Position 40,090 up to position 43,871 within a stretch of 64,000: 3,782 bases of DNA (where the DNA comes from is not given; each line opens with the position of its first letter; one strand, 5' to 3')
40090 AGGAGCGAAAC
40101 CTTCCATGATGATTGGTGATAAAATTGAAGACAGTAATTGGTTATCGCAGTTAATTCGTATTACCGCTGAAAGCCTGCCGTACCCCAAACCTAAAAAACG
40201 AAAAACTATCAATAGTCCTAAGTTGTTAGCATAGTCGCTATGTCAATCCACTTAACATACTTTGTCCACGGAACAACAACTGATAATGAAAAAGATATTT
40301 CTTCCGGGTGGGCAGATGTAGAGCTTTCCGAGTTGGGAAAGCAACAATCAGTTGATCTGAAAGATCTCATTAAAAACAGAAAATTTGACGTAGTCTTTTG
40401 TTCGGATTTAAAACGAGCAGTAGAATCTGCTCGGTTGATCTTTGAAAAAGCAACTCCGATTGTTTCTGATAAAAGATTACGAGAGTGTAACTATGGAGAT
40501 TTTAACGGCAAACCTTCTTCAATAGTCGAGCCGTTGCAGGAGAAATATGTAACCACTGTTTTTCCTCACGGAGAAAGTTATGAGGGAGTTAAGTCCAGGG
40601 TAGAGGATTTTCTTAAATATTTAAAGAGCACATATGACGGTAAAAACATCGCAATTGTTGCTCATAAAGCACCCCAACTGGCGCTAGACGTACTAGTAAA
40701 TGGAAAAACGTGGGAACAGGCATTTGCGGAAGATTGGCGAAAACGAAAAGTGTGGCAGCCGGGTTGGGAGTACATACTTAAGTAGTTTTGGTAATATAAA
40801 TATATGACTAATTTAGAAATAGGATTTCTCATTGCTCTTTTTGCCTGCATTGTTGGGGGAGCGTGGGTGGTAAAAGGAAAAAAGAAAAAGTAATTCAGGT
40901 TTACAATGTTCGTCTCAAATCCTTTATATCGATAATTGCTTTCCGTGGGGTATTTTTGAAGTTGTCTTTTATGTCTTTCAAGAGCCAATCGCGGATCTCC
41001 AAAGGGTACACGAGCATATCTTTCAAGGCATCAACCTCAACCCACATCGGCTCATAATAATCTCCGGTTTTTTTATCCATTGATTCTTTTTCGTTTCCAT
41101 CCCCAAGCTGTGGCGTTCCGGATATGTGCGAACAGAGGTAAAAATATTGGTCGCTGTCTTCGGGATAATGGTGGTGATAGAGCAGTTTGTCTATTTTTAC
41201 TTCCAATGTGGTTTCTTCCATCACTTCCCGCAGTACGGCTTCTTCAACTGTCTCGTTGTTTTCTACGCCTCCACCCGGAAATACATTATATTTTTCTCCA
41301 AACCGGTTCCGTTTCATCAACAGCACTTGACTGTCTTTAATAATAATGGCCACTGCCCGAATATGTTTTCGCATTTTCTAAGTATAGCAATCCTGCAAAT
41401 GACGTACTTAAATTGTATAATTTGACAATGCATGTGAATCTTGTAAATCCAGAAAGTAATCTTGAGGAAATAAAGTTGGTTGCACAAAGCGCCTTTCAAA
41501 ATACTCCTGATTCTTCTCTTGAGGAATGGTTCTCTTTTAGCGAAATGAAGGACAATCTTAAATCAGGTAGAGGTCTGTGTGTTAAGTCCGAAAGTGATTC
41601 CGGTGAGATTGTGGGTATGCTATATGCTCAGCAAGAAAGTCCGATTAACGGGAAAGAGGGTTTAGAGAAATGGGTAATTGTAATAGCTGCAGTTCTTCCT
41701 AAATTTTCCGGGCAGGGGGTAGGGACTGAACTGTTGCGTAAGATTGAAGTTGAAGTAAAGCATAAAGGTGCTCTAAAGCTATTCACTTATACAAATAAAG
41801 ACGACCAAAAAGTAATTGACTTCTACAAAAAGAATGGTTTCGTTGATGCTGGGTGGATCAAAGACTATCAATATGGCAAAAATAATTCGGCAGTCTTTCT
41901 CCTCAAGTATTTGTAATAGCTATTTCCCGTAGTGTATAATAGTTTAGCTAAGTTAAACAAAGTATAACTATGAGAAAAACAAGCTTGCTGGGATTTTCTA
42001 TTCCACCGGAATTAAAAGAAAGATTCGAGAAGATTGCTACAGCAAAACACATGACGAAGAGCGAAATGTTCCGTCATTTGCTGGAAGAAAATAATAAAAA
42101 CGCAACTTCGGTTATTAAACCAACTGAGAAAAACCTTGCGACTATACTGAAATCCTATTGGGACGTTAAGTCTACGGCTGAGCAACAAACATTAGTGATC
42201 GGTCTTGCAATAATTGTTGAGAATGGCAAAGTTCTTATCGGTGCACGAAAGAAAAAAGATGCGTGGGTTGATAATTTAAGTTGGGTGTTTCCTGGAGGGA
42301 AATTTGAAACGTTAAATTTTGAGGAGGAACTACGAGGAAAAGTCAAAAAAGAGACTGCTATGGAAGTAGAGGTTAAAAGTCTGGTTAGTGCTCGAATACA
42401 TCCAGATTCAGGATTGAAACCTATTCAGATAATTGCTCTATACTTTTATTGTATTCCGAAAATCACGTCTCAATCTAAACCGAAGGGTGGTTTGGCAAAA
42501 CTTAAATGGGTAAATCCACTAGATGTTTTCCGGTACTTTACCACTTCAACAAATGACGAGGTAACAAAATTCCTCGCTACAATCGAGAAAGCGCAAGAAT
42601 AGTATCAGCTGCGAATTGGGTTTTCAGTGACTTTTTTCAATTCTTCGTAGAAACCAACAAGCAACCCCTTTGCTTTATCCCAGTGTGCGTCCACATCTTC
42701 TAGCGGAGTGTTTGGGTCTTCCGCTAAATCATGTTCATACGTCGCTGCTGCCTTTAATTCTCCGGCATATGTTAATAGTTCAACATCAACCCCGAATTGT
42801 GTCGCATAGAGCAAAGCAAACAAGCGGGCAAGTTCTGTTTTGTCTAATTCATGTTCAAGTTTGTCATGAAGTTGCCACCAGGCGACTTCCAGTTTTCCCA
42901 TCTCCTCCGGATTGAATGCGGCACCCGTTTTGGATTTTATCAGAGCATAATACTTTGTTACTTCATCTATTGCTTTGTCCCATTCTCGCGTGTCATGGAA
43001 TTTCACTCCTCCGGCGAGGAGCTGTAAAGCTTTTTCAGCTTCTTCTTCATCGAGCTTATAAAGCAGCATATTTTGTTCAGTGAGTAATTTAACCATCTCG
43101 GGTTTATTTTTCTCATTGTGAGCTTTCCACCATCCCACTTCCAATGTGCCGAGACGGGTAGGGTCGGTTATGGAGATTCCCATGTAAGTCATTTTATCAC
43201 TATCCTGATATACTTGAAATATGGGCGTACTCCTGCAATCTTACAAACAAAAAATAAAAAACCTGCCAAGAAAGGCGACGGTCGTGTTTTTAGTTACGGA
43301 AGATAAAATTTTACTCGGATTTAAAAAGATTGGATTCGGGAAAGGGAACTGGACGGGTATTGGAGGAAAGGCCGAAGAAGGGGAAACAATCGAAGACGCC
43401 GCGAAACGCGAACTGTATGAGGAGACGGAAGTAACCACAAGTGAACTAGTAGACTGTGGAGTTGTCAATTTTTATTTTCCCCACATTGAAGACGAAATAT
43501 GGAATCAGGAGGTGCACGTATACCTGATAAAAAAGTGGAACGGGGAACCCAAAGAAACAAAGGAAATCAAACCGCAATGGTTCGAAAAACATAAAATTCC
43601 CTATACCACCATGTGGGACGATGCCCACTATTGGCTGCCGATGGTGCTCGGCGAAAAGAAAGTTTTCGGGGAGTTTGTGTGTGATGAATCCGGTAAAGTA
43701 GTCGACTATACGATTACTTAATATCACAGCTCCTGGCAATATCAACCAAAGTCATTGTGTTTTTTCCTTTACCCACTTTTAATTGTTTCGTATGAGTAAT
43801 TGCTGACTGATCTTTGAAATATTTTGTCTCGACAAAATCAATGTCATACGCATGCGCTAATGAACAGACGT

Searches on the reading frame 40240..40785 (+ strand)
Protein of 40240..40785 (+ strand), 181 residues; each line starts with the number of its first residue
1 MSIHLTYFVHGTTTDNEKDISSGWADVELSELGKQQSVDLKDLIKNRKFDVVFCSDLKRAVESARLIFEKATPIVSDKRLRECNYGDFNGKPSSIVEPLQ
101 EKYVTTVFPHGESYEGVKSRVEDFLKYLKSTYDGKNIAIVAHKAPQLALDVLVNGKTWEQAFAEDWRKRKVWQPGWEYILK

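Call 13: search_protein_families(library=pfam, proteins=[window:40240-40785:+], max_evalue=0.001)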
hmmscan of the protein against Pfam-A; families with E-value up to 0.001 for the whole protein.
window:40240-40785:+ (181 aa): 1 family
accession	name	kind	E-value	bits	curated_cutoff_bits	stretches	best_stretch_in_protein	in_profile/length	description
PF00300.27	His_Phos_1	-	4.1e-32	111.9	21.7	1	10-148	6-153/194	Histidine phosphatase superfamily (branch 1)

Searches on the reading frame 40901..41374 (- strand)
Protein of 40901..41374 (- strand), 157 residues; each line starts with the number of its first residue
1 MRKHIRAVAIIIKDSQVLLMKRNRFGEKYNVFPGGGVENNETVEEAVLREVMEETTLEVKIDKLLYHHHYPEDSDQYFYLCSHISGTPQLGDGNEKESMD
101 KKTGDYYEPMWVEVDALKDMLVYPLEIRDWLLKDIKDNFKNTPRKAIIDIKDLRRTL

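Call 13: search_protein_families(library=pfam, proteins=[window:40901-41374:-], max_evalue=0.001)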
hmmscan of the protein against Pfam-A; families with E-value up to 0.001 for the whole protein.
window:40901-41374:- (157 aa): 2 families
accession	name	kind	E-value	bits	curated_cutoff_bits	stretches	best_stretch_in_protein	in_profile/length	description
PF00293.34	NUDIX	-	2.3e-17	63.7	21.1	1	4-117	2-118/134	NUDIX domain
PF14815.12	NUDIX_4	-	0.00055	20.2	35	1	7-88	1-78/113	NUDIX domain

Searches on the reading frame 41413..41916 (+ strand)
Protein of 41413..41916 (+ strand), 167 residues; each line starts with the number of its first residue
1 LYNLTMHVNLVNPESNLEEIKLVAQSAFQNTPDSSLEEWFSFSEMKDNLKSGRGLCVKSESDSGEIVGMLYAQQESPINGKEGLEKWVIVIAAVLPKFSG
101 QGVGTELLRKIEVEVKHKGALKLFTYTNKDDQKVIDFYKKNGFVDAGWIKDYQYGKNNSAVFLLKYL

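Call 13: search_protein_families(library=pfam, proteins=[window:41413-41916:+], max_evalue=0.001)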
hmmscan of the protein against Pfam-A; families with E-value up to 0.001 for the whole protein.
window:41413-41916:+ (167 aa): 4 families
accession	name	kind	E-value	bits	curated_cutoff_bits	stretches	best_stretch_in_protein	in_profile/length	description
PF00583.31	Acetyltransf_1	-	1.1e-12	48.7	20.7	1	42-143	27-116/116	Acetyltransferase (GNAT) family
PF13508.13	Acetyltransf_7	-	1.9e-10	41.4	27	1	62-144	11-83/84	Acetyltransferase (GNAT) domain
PF13673.13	Acetyltransf_10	-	9.2e-07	29.3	23.6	1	38-146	12-110/128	Acetyltransferase (GNAT) domain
PF13302.13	Acetyltransf_3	-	0.00045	21.4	25.4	1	30-144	31-138/138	Acetyltransferase (GNAT) domain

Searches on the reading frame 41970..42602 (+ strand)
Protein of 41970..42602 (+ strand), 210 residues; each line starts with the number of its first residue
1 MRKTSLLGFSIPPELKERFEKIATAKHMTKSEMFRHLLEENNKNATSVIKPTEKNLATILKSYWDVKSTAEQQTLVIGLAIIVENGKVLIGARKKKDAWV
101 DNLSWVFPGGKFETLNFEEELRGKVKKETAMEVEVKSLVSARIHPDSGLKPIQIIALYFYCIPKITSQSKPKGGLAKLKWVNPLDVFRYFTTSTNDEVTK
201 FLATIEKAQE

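Call 13: search_protein_families(library=pfam, proteins=[window:41970-42602:+], max_evalue=0.001)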
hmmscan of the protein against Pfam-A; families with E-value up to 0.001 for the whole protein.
window:41970-42602:+ (210 aa): 2 families
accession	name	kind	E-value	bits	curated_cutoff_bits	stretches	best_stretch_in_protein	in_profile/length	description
PF01402.27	RHH_1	-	0.00087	19.6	20.5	0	8-40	3-35/39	Ribbon-helix-helix protein, copG family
PF00293.34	NUDIX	-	0.00089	19.7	21.1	0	78-189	7-121/134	NUDIX domain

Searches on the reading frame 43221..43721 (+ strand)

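Call 14: search_protein_families(library=pfam, proteins=[window:43221-43721:+], max_evalue=0.001)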
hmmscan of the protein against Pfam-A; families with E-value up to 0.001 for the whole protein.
window:43221-43721:+ (166 aa): 1 family
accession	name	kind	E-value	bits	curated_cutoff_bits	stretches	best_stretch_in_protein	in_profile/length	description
PF00293.34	NUDIX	-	7.1e-16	58.9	21.1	1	17-138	3-130/134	NUDIX domain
